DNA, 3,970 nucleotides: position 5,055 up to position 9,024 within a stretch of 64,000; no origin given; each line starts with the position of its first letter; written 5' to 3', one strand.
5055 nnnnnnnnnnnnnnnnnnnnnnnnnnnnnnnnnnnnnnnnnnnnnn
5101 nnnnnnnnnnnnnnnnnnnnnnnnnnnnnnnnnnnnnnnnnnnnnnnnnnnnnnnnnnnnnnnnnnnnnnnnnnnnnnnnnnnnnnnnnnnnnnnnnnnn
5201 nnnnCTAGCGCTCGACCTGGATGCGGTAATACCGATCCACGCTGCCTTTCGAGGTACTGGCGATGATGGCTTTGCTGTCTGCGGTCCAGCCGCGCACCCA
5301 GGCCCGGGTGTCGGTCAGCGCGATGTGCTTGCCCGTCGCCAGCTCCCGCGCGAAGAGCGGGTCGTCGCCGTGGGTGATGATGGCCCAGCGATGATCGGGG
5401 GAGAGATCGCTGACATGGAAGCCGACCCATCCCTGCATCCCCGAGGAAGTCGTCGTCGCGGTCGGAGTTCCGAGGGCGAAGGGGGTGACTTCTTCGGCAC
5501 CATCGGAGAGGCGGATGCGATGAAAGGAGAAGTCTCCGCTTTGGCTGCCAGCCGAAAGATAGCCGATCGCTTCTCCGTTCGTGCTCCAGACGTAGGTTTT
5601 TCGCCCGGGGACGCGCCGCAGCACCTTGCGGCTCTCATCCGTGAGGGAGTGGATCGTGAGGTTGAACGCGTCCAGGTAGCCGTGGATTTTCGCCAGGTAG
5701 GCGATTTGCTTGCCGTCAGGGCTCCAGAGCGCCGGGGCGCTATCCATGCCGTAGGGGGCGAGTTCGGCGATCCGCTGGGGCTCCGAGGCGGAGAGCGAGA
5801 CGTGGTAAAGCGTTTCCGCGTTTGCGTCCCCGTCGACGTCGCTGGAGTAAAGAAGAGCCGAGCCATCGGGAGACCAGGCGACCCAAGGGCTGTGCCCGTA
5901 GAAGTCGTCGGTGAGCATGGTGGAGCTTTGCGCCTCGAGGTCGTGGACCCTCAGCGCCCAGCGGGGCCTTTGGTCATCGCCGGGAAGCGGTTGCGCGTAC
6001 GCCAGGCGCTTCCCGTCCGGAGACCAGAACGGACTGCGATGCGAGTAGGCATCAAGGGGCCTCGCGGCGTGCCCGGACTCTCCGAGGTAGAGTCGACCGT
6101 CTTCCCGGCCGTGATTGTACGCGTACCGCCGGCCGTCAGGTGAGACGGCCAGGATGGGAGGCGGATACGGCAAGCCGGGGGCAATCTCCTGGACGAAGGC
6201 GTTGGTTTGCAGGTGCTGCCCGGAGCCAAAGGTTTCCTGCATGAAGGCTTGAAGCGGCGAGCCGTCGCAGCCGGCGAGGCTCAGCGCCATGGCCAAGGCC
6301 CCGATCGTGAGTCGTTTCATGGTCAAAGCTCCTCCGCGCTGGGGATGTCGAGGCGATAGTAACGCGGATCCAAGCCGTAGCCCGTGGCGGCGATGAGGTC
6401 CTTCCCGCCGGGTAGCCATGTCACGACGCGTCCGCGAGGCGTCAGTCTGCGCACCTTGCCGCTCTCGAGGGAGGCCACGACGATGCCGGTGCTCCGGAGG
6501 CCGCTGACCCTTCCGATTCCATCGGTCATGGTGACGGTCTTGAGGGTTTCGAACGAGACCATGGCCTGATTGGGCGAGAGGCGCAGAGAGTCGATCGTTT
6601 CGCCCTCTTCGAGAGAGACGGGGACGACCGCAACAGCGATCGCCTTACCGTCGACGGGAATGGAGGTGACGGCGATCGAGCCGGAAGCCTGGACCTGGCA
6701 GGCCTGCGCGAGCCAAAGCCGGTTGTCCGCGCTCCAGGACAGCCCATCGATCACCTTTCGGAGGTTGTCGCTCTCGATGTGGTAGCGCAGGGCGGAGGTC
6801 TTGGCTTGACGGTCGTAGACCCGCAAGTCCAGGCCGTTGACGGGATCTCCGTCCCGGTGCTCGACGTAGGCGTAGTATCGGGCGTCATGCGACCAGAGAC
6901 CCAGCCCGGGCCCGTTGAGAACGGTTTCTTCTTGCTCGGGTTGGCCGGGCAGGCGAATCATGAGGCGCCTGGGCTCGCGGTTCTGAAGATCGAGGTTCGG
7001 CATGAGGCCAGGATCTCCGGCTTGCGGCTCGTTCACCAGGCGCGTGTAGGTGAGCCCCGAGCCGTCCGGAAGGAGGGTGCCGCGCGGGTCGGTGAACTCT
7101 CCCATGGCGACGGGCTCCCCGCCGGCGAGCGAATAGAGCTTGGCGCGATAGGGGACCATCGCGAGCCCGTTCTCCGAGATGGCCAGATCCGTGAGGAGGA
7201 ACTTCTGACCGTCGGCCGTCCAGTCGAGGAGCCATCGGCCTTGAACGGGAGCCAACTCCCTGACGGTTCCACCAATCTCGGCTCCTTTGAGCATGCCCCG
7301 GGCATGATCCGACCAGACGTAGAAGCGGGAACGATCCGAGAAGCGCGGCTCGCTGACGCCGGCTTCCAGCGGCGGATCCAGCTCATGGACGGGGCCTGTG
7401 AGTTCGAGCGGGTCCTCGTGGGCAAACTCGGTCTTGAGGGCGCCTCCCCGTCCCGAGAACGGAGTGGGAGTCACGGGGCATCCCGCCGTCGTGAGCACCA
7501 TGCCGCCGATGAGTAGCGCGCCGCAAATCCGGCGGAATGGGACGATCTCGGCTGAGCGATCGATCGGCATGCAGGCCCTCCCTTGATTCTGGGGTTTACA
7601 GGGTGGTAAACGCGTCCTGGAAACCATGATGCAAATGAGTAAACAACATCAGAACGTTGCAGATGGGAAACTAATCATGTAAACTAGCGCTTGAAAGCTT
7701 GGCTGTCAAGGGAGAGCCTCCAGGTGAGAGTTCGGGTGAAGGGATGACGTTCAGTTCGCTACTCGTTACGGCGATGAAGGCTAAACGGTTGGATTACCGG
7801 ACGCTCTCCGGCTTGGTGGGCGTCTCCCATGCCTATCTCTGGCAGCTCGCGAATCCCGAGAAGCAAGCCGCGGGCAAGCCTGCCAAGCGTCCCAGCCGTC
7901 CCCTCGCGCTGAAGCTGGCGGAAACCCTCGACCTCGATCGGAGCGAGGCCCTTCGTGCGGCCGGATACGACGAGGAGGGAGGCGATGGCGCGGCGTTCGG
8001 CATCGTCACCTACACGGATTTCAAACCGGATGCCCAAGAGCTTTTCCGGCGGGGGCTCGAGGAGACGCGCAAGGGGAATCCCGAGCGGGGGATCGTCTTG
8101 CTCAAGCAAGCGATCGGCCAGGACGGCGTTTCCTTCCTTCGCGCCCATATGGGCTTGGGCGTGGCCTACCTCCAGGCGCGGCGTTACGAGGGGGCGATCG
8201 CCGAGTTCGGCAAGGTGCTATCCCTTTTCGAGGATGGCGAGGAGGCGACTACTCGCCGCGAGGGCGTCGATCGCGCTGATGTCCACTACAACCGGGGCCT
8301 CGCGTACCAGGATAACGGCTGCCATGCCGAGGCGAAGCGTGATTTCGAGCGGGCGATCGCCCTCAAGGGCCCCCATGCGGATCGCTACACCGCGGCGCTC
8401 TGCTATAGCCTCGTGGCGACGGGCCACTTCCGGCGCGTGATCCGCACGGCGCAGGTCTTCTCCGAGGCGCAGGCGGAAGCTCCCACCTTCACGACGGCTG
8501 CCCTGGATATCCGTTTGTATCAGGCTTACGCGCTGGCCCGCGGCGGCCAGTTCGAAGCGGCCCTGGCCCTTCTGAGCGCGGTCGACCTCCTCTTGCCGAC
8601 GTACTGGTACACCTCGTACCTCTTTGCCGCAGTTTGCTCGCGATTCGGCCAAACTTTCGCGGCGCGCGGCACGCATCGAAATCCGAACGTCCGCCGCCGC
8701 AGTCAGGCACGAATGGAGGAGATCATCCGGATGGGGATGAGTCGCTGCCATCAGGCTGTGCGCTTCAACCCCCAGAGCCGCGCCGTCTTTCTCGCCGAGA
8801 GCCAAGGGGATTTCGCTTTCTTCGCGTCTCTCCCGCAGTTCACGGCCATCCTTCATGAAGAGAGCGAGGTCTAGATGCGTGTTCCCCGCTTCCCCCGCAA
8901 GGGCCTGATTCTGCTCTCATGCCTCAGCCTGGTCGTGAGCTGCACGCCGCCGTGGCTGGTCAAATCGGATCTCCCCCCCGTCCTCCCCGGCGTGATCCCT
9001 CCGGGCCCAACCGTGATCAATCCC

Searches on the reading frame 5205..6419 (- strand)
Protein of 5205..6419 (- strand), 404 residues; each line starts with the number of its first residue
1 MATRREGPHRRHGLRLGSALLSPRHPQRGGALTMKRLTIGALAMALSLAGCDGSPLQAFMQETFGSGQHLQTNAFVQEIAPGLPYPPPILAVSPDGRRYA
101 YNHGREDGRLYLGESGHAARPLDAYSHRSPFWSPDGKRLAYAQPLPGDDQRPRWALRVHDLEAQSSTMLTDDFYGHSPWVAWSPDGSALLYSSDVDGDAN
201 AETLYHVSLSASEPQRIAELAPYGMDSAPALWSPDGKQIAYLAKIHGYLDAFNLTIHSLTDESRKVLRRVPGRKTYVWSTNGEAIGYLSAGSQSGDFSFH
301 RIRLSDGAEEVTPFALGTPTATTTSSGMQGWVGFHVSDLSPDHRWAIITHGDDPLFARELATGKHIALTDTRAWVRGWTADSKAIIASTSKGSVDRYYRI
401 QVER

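Call 41: search_protein_families(library=pfam, proteins=[window:5205-6419:-], max_evalue=0.0001)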
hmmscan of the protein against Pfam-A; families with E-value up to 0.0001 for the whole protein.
window:5205-6419:- (404 aa): 2 families
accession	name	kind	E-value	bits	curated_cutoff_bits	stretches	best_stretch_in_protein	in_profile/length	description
PF07676.18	PD40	-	2.1e-16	59.8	20.9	0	177-200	11-35/38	WD40-like Beta Propeller Repeat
PF00930.27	DPPIV_N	-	1.6e-06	27.5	22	0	183-263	1-82/354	Dipeptidyl peptidase IV (DPP IV) N-terminal region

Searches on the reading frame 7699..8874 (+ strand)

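Call 41: search_protein_families(library=pfam, proteins=[window:7699-8874:+], max_evalue=0.0001)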
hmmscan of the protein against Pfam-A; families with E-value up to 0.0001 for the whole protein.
window:7699-8874:+ (391 aa): 6 families
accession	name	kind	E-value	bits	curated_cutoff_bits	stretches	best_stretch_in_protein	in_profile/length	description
PF07719.23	TPR_2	-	1e-14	53.8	27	1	193-222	1-30/34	Tetratricopeptide repeat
PF00515.34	TPR_1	-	4.8e-14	51.9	27.8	1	193-222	1-30/34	Tetratricopeptide repeat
PF13432.12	TPR_16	-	3.9e-09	37.2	32.7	1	118-170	3-54/65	Tetratricopeptide repeat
PF13181.12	TPR_8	-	4.7e-09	36.1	25.7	0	193-223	1-31/34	Tetratricopeptide repeat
PF14559.12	TPR_19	-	3.6e-06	27.6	25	0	125-175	4-53/68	Tetratricopeptide repeat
PF13424.12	TPR_12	-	8.5e-05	23.1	30.1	0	192-223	2-33/77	Tetratricopeptide repeat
